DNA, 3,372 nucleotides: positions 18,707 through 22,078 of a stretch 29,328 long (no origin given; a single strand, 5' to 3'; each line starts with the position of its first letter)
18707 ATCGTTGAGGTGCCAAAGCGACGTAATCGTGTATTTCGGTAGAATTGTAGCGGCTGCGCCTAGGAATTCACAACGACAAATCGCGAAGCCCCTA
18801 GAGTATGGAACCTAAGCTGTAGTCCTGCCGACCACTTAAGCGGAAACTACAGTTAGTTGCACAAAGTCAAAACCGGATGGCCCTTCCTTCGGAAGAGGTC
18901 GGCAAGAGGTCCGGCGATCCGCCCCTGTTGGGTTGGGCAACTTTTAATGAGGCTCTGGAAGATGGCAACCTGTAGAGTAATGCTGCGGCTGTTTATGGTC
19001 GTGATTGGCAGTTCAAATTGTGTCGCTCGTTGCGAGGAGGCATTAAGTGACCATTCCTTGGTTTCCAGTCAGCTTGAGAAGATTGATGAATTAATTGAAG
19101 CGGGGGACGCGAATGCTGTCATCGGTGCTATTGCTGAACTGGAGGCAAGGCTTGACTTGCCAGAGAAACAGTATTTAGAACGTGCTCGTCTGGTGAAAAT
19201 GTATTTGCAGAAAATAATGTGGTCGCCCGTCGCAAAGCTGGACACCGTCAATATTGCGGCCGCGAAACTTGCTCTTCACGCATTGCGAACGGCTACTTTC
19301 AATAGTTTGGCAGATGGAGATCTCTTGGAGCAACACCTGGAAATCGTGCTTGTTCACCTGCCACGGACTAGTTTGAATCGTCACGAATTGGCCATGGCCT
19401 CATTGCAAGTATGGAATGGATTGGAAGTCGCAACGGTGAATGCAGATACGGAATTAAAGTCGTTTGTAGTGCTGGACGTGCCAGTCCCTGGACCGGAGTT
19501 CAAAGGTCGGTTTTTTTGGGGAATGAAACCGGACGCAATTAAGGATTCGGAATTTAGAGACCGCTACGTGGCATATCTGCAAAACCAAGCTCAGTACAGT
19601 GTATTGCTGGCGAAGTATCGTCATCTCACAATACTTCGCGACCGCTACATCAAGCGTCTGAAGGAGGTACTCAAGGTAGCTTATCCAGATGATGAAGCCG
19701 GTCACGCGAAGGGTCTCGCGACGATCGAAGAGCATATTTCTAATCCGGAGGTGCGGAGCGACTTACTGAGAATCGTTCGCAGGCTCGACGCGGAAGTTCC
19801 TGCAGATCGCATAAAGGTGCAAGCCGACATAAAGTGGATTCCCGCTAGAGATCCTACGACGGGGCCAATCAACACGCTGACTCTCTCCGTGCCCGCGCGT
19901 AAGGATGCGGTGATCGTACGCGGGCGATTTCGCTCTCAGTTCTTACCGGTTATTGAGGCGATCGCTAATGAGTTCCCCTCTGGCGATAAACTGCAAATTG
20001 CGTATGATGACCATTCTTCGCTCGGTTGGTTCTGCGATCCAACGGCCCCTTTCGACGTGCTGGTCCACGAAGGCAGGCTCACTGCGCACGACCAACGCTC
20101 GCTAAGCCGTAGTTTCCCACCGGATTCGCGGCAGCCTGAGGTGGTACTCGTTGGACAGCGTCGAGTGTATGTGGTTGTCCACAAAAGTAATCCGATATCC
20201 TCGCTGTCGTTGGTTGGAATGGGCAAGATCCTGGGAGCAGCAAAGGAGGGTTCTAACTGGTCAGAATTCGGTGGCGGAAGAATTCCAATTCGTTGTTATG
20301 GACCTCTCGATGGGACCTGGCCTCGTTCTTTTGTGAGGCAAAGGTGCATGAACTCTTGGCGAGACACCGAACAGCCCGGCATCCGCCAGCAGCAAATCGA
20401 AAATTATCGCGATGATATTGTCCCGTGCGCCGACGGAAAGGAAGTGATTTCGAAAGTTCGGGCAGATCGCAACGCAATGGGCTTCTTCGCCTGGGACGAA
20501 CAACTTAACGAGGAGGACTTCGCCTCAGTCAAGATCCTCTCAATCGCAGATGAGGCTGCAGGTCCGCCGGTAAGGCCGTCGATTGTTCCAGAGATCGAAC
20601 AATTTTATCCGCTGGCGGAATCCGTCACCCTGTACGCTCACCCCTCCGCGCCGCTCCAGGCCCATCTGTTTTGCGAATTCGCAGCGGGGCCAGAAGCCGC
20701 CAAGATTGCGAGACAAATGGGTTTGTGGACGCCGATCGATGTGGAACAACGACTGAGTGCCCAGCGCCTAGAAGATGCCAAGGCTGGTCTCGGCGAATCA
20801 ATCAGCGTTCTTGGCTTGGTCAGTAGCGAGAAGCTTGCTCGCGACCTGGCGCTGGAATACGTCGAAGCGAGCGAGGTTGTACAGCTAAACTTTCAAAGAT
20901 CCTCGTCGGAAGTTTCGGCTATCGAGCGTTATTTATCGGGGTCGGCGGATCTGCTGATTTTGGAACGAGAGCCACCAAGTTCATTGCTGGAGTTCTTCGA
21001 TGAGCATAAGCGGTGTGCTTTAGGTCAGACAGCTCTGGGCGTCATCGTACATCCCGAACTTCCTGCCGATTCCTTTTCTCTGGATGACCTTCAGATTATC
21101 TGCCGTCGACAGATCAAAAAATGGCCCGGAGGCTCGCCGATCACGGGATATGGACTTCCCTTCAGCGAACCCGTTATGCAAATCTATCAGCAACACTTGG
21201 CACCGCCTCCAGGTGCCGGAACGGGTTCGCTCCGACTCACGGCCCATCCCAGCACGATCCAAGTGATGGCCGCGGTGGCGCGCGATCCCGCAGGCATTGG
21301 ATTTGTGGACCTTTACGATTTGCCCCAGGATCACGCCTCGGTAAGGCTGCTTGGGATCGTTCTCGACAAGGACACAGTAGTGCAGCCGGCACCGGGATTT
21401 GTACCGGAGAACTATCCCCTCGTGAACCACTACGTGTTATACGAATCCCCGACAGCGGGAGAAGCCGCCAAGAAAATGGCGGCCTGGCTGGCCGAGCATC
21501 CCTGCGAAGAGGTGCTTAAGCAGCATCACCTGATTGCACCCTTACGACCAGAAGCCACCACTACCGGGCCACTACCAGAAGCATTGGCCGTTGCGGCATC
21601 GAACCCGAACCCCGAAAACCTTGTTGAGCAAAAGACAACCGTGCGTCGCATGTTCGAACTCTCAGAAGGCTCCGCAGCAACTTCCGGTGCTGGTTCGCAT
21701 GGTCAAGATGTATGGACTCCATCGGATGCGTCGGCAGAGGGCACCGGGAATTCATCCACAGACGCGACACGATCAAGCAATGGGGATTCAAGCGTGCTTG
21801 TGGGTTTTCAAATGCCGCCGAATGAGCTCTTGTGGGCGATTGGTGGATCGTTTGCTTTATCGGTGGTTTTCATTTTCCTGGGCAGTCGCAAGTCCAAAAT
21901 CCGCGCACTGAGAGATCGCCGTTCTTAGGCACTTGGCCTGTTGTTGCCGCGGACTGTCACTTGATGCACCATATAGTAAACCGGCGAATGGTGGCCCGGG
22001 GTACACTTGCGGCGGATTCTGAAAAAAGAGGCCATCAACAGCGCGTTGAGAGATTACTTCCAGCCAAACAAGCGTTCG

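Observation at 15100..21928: Lower-GC, differently codon-biased block encoding coupled TPR + Big_2 proteins and a giant membrane-anchored double-PstS-like protein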

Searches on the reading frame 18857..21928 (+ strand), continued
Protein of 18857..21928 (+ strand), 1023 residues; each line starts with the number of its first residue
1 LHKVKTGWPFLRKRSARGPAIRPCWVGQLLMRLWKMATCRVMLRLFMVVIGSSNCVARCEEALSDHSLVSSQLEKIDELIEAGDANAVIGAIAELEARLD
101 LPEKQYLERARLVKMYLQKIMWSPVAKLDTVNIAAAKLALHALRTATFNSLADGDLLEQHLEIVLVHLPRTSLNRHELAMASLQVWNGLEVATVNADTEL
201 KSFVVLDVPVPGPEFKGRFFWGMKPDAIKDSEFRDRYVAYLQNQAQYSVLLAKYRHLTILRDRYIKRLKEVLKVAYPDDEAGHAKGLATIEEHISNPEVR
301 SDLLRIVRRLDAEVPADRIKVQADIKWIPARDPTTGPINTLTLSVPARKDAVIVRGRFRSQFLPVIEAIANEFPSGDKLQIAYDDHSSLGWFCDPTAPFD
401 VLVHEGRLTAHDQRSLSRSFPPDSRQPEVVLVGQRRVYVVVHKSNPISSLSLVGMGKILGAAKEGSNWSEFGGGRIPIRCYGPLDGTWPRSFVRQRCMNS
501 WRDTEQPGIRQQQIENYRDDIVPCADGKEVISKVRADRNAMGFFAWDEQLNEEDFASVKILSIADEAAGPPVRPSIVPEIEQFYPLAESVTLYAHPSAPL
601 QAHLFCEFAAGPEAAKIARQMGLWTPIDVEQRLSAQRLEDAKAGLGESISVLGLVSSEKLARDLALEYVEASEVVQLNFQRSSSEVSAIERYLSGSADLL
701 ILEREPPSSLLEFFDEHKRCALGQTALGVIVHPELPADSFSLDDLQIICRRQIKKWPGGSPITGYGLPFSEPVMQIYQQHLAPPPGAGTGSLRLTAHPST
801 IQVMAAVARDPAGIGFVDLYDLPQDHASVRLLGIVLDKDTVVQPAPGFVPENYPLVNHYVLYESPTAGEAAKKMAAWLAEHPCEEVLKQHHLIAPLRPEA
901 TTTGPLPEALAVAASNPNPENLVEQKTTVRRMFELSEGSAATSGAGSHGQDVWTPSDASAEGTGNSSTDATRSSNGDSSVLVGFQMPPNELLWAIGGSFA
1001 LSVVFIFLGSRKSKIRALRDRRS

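Call 87: find_encoding_contigs(protein=P0037, flank=10000, max_places=3)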
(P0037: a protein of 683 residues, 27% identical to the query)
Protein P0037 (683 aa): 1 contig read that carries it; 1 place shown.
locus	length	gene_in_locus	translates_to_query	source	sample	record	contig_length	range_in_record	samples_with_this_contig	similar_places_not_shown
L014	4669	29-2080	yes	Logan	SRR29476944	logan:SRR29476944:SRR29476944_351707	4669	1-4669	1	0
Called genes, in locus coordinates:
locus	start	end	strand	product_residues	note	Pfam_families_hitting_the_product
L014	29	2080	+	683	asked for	PF12849:PBP_like_2 (weak)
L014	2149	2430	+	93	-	-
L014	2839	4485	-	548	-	PF03983:SHD1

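Call 88: find_encoding_contigs(protein=P0009, flank=10000, max_places=3)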
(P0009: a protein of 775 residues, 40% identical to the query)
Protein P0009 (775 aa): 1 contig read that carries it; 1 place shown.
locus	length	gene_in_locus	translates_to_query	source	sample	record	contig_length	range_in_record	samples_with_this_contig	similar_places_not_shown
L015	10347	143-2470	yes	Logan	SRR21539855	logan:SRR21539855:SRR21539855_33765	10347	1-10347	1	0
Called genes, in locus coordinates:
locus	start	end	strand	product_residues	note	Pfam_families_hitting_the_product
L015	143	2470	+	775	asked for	PF12849:PBP_like_2 (weak), PF13531:SBP_bac_11 (faint), PF12849:PBP_like_2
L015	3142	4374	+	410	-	-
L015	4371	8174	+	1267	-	PF02463:SMC_N (faint), PF13476:AAA_23, PF13514:AAA_27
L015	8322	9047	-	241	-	-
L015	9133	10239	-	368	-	PF01594:AI-2E_transport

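Call 89: find_encoding_contigs(protein=P0018, flank=10000, max_places=3)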
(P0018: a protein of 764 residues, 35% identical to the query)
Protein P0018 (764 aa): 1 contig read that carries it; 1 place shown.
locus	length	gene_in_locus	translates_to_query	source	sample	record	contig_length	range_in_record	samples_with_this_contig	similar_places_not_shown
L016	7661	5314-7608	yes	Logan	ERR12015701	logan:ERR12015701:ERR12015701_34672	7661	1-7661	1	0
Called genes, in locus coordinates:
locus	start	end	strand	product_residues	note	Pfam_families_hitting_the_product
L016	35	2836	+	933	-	PF13432:TPR_16 (faint), PF14559:TPR_19 (faint), PF07719:TPR_2 (faint), PF13174:TPR_6 (faint), PF13181:TPR_8 (faint), PF13428:TPR_14 (faint), PF13525:YfiO (faint)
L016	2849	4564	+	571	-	-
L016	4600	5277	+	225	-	-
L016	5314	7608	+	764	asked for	PF12849:PBP_like_2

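Call 90: find_encoding_contigs(protein=P0024, flank=10000, max_places=3)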
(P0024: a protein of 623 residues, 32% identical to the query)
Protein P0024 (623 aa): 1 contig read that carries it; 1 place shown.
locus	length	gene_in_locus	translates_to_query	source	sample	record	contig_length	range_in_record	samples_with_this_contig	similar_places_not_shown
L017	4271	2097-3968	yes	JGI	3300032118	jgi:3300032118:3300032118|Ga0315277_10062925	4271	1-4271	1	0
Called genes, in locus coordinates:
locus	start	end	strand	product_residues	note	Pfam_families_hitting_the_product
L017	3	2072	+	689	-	?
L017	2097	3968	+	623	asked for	PF13531:SBP_bac_11 (faint), PF12849:PBP_like_2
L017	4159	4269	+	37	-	?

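Call 92: search_protein_families(library=pfam, proteins=[L017:3-2072:+, L016:2849-4564:+, L016:4600-5277:+, L013:3881-5332:+, L013:5554-6561:+, L013:8906-9289:+, L013:2-811:+, L014:2149-2430:+], max_evalue=0.01)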
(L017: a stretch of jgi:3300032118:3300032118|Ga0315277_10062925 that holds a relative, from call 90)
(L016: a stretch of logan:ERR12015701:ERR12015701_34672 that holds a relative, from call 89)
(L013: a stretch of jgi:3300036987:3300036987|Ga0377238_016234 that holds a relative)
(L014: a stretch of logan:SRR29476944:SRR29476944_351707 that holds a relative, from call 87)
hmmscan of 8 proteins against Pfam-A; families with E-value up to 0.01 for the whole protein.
L017:3-2072:+ (689 aa): 1 family
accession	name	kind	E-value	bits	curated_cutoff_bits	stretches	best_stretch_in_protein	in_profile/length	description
PF13646.12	HEAT_2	-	1.7e-09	38.2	27.7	0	554-637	9-87/88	HEAT repeats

L016:2849-4564:+ (571 aa): 0 families

L016:4600-5277:+ (225 aa): 0 families

L013:3881-5332:+ (483 aa): 0 families

L013:5554-6561:+ (335 aa): 6 families
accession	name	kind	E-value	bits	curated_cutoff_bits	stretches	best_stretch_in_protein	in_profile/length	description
PF12796.13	Ank_2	-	8.8e-30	103.6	27.3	3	11-72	32-90/90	Ankyrin repeats (3 copies)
PF13637.12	Ank_4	-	2.3e-25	88.5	22.7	2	231-279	2-49/50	Ankyrin repeats (many copies)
PF00023.36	Ank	-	5.6e-25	86.5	21.1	3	42-72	2-32/33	Ankyrin repeat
PF13857.12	Ank_5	-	6.6e-25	87.4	27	2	27-81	1-54/56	Ankyrin repeats (many copies)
PF13606.12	Ank_3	-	9.7e-18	62.6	22.3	1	42-68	2-28/30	Ankyrin repeat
PF23745.1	ANK_LRRK2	-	1e-06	29.1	27.5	0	262-316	33-86/130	LRRK2 ANK repeat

L013:8906-9289:+ (128 aa): 0 families

L013:2-811:+ (269 aa): 0 families

L014:2149-2430:+ (93 aa): 0 families

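Call 106: find_encoding_contigs(protein=P0010, flank=10000, max_places=2)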
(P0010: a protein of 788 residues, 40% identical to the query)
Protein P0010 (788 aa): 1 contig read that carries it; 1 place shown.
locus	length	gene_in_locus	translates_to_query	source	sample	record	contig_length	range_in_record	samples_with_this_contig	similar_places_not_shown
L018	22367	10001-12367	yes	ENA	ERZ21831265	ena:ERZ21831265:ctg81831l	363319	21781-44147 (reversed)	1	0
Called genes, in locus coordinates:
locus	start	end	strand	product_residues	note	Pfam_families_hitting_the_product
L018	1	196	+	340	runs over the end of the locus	PF07963:N_methyl (weak), PF07596:SBP_bac_10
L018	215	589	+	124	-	-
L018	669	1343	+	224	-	-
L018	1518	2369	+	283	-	PF01261:AP_endonuc_2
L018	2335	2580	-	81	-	-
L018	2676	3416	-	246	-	PF07963:N_methyl (weak), PF07596:SBP_bac_10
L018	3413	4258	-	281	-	PF00005:ABC_tran, PF02463:SMC_N (faint), PF13304:AAA_21 (faint)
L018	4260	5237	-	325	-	PF01032:FecCD, PF00950:ABC-3 (weak)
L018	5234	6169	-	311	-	PF01497:Peripla_BP_2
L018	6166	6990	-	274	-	-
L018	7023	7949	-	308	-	PF07963:N_methyl (weak)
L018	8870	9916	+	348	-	-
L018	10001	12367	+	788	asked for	PF13531:SBP_bac_11 (faint), PF12849:PBP_like_2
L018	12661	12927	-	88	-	PF13683:rve_3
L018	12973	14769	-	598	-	PF13007:LZ_Tnp_IS66, PF03050:DDE_Tnp_IS66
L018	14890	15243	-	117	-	PF05717:TnpB_IS66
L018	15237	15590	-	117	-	-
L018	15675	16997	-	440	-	PF13007:LZ_Tnp_IS66, PF03050:DDE_Tnp_IS66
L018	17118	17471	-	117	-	PF05717:TnpB_IS66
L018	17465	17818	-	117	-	-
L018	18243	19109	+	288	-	PF13565:HTH_32 (faint)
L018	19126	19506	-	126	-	PF01325:Fe_dep_repress, PF09339:HTH_IclR (weak), PF02742:Fe_dep_repr_C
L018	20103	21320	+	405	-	PF12951:PATR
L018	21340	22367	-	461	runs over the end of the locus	PF05598:DUF772, PF01609:DDE_Tnp_1, PF13751:DDE_Tnp_1_6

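Call 107: find_encoding_contigs(protein=P0019, flank=10000, max_places=2)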
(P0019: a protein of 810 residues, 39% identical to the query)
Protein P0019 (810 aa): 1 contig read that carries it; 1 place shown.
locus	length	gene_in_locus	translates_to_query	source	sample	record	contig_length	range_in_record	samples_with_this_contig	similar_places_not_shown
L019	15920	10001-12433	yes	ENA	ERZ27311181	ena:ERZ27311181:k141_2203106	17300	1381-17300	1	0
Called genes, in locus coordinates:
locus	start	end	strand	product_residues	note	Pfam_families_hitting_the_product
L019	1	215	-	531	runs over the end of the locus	?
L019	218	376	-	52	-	-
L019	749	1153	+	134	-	-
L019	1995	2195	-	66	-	-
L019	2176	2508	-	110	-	-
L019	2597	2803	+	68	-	-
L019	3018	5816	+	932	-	PF13174:TPR_6 (faint), PF13525:YfiO (faint)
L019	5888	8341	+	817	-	-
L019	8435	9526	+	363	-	-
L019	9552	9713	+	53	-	-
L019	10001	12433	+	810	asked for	PF12849:PBP_like_2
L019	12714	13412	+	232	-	PF23649:FKBP15 (weak)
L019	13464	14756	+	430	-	PF03781:FGE-sulfatase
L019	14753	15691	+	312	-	PF19993:DO-GTPase2, PF19975:DO-GTPase1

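Call 111: find_encoding_contigs(protein=P0046, flank=10000, max_places=2)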
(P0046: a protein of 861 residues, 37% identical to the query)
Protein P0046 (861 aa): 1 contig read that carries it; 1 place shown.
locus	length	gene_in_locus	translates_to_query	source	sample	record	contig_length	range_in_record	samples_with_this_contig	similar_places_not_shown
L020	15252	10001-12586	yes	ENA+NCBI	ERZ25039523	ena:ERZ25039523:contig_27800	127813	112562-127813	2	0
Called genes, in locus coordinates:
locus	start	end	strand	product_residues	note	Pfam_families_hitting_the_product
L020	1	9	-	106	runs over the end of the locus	PF00702:Hydrolase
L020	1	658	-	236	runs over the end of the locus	-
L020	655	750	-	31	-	-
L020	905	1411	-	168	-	-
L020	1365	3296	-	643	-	PF03814:KdpA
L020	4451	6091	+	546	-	PF13525:YfiO (faint), PF07719:TPR_2 (faint), PF13174:TPR_6 (faint), PF13428:TPR_14 (faint), PF13432:TPR_16 (faint)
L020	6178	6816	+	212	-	PF13424:TPR_12 (faint), PF13174:TPR_6 (faint)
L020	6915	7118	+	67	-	-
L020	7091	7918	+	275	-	-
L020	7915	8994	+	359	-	-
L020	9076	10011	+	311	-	-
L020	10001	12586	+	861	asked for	PF12849:PBP_like_2, PF13531:SBP_bac_11 (faint), PF12849:PBP_like_2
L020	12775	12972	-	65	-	-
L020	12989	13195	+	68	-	-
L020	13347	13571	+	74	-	-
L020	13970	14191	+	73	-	-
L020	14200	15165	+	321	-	-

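Call 117: search_protein_families(library=pfam, proteins=[L013:8906-9289:+], max_evalue=1)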
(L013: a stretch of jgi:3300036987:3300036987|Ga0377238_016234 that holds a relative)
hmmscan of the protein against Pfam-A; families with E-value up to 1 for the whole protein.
L013:8906-9289:+ (128 aa): 1 family
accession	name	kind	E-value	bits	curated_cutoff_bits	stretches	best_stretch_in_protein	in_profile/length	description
PF10099.14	RskA_C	-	0.36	11.5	29.4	1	77-122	11-60/135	Anti-sigma-K factor rskA, C-terminal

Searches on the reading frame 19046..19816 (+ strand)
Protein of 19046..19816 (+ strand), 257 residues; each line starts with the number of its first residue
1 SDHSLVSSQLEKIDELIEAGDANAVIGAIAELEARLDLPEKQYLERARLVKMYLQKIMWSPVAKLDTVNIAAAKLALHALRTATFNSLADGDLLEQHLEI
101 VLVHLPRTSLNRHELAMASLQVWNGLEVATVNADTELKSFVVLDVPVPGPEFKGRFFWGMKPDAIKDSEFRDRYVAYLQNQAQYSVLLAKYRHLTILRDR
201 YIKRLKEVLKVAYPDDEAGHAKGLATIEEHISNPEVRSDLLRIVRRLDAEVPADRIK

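Call 84: search_solved_structures(query=A6, max_evalue=10)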
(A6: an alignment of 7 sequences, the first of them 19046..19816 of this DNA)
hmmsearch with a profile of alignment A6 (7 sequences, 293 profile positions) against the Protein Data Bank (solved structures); distinct sequences matched with E-value up to 10: 16.
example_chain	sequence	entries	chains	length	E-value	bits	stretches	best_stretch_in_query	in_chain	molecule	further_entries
5i9h_A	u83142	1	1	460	4.2e-07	32.8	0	37-69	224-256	pentatricopeptide repeat protein dPPR-U8G2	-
5i9g_C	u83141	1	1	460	4.6e-07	32.7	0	36-68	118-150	pentatricopeptide repeat protein dPPR-U8C2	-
5i9f_A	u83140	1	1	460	4.8e-07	32.6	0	36-69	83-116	pentatricopeptide repeat protein dPPR-U10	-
5i9d_A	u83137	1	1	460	6.3e-07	32.2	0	36-69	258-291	pentatricopeptide repeat protein dPPR-U8A2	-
4heo_A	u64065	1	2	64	0.22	14.1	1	252-291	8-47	Phosphoprotein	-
5vu5_A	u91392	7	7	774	0.39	13.3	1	42-99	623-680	DNA polymerase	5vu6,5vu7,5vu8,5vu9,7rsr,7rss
5iww_D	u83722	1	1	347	0.48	12.9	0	39-68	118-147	PLS9-PPR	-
7pno_A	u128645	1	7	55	0.9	12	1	255-290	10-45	Phosphoprotein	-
8e92_B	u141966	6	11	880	1.1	11.7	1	163-222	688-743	Glutamate receptor ionotropic, NMDA 2C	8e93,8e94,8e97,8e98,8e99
8p4y_A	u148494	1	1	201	1.1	11.7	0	29-74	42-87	Protein origami triangle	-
7pon_A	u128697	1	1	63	1.3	11.5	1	255-290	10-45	Phosphoprotein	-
4ifr_A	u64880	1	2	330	1.4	11.4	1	159-189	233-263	2-amino-3-carboxymuconate 6-semialdehyde decarboxylase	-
4ifk_A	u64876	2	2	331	1.4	11.4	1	159-189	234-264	2-amino-3-carboxymuconate 6-semialdehyde decarboxylase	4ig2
7yfg_B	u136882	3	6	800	2.2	10.8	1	163-222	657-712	Glutamate receptor ionotropic, NMDA 2C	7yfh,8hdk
7yfi_D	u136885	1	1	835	2.3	10.7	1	163-222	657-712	Glutamate receptor ionotropic, NMDA 2C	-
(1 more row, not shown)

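Call 85: search_protein_families(library=pfam, alignment_id=A6, max_evalue=1)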
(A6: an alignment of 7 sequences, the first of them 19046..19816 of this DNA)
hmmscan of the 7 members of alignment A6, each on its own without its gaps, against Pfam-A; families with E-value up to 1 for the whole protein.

A. member 1, window:19046-19816:+ (257 aa): 0 families

B. families by the number of members that match (of 7 scanned): 5 families
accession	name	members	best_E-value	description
PF01326.24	PPDK_N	1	0.043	Pyruvate phosphate dikinase, AMP/ATP-binding domain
PF23257.1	DUF7071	1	0.055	Domain of unknown function (DUF7071)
PF25619.1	PhiKZ_gp119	1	0.12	Bacteriophage PhiKZ vertex-binding protein gp119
PF14276.11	DUF4363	1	0.14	Domain of unknown function (DUF4363)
PF11716.13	MDMPI_N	1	0.96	Mycothiol maleylpyruvate isomerase N-terminal domain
